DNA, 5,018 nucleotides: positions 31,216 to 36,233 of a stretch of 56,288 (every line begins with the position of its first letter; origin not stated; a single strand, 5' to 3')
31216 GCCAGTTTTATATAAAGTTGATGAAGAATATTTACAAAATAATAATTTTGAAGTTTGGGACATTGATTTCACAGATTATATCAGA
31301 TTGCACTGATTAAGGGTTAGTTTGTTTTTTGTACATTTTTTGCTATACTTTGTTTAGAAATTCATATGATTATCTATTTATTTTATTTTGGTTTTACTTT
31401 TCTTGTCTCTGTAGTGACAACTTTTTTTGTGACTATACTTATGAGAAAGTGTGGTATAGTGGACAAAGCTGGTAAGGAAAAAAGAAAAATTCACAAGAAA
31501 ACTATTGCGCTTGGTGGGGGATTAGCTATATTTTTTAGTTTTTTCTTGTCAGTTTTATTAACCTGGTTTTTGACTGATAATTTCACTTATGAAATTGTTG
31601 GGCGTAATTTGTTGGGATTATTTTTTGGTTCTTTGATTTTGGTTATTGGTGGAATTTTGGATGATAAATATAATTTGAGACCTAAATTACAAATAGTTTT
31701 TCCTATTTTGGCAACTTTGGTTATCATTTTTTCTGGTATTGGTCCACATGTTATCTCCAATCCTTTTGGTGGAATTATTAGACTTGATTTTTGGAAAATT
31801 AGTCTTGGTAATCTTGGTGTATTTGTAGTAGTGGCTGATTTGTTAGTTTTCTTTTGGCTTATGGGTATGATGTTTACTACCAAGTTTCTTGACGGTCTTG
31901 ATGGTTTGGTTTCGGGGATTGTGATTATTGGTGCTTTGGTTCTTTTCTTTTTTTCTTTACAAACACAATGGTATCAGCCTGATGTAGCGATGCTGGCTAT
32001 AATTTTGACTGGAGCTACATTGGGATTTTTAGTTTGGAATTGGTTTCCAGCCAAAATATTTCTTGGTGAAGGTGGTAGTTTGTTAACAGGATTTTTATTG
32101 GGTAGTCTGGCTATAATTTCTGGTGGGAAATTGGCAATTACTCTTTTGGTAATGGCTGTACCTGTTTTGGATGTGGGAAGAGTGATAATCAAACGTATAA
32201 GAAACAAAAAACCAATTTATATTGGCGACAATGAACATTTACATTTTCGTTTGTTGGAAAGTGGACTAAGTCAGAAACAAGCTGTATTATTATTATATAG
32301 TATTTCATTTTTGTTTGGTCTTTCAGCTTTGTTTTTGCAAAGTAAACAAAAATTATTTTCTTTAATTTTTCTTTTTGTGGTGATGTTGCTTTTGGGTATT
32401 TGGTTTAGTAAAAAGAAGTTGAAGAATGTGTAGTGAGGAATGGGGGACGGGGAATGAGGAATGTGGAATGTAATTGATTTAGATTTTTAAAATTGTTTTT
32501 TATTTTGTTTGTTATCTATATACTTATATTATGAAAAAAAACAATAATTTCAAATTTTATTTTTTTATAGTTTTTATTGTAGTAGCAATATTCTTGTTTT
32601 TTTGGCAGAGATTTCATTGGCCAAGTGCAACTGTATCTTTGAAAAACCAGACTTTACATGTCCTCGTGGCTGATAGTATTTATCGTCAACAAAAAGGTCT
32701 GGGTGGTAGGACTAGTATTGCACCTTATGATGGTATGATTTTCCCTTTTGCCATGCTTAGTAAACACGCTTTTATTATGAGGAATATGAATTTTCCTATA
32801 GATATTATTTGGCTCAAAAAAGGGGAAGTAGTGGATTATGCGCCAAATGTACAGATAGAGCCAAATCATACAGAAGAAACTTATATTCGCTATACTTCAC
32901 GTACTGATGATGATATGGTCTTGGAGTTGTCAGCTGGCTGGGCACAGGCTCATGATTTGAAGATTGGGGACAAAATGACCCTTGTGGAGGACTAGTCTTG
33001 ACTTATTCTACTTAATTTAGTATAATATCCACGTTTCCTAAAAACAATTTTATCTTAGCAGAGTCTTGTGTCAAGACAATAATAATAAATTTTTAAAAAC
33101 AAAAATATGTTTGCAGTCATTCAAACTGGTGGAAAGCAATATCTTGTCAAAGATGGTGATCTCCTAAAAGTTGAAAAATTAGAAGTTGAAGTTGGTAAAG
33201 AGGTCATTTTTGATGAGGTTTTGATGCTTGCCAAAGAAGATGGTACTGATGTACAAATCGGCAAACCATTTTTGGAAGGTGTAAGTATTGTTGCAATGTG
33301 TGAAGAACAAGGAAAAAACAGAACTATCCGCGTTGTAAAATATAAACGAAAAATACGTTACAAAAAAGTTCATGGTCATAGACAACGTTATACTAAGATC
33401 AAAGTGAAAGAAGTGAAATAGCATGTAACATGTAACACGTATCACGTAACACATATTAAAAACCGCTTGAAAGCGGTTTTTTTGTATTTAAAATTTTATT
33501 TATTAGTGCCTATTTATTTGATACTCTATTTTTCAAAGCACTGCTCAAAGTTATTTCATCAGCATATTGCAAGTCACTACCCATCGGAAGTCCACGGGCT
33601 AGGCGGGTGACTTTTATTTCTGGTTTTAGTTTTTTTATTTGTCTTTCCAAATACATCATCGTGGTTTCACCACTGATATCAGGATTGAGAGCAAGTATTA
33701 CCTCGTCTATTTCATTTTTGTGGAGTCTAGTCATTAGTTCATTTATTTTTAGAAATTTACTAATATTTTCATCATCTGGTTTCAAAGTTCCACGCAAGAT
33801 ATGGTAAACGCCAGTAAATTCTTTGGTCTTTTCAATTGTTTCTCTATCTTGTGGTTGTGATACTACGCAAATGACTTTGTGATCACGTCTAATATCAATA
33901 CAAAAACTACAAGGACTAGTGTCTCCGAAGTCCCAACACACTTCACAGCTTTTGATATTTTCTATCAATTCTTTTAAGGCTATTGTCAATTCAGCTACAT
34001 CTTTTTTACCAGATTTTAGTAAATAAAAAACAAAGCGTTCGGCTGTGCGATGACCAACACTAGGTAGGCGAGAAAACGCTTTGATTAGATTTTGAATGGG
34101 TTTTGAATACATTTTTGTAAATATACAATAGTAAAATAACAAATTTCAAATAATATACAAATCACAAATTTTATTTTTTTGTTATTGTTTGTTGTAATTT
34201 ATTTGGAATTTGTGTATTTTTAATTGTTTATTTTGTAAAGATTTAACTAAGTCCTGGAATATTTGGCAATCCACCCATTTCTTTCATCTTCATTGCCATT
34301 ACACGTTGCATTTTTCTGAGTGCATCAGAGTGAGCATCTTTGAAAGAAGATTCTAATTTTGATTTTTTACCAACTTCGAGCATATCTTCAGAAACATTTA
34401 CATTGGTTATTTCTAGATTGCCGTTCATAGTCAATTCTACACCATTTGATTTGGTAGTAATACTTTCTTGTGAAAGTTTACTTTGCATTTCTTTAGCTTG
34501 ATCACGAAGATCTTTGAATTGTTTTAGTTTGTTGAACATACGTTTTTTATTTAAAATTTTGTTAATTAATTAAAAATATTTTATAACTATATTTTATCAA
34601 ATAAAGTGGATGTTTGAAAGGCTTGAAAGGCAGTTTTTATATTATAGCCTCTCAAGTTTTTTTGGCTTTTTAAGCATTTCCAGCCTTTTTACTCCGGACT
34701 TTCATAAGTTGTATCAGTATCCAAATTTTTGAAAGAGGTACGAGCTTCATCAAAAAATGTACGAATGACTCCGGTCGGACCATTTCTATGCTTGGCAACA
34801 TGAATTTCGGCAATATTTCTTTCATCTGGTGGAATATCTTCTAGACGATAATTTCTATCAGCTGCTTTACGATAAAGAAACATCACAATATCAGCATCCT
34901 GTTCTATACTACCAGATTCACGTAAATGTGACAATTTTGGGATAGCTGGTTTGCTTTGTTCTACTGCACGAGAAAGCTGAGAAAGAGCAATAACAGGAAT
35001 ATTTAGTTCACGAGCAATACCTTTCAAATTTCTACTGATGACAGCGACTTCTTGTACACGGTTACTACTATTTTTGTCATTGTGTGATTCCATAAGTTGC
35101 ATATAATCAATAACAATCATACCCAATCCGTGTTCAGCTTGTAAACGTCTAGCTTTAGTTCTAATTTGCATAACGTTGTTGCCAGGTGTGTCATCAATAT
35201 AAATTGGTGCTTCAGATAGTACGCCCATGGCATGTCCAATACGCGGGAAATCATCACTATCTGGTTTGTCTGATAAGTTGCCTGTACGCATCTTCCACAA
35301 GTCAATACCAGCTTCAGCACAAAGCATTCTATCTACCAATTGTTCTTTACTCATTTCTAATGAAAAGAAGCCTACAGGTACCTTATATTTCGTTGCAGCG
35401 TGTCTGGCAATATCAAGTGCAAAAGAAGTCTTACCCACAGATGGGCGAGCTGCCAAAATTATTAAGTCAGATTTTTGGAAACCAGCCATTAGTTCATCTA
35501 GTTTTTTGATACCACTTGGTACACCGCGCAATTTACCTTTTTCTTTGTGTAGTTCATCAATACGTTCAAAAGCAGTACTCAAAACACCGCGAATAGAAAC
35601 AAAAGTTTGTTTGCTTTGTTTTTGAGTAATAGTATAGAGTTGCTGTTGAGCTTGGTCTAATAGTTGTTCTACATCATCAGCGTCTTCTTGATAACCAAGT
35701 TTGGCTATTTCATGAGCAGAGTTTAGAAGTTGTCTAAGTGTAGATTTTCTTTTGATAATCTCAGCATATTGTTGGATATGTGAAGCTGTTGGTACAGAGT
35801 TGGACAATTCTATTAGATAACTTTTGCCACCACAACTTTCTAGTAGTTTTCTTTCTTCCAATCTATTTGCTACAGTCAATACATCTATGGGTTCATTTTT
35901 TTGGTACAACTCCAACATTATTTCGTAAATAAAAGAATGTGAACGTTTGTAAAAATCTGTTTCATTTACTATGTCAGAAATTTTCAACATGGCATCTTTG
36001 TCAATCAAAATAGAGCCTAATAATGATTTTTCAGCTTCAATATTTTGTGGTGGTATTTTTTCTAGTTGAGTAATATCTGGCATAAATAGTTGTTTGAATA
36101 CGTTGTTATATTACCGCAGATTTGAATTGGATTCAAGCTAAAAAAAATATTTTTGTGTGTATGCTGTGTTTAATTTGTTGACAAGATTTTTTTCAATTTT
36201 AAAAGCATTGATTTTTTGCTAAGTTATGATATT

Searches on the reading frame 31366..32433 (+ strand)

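Call 107: search_protein_families(library=pfam, proteins=[window:31366-32433:+], max_evalue=0.00001)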
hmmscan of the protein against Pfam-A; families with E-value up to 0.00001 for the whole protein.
window:31366-32433:+ (355 aa): 1 family
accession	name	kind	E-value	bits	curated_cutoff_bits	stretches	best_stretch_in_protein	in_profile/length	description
PF00953.26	Glycos_transf_4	-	8.1e-28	97.9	27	1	83-252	2-159/160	Glycosyl transferase family 4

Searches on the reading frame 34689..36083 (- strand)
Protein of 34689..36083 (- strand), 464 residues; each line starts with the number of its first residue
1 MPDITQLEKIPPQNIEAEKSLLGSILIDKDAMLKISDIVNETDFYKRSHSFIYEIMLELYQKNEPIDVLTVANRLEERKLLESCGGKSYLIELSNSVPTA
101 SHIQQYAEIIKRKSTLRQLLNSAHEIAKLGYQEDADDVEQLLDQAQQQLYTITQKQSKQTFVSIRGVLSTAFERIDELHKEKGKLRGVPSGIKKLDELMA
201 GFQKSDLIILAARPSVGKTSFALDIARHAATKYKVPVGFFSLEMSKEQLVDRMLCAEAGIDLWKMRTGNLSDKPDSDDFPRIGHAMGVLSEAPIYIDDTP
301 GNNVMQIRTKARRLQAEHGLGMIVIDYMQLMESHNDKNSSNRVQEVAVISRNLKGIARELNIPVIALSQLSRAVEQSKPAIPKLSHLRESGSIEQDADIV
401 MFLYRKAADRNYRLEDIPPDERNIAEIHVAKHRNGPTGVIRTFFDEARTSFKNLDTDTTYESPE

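Call 108: search_protein_families(library=pfam, proteins=[window:34689-36083:-], max_evalue=0.00001)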
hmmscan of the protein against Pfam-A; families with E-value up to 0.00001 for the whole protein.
window:34689-36083:- (464 aa): 4 families
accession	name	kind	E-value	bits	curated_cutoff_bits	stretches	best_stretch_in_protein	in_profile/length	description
PF03796.21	DnaB_C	-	9.6e-100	333.6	27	1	187-453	1-255/255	DnaB-like helicase C terminal domain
PF00772.26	DnaB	-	1e-36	125.5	23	1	11-111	2-102/103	DnaB-like helicase N terminal domain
PF13481.12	AAA_25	-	1.9e-15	57.5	27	1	188-369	15-189/195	AAA domain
PF06745.19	ATPase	-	1.1e-06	28.7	26.6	1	188-268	1-80/231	KaiC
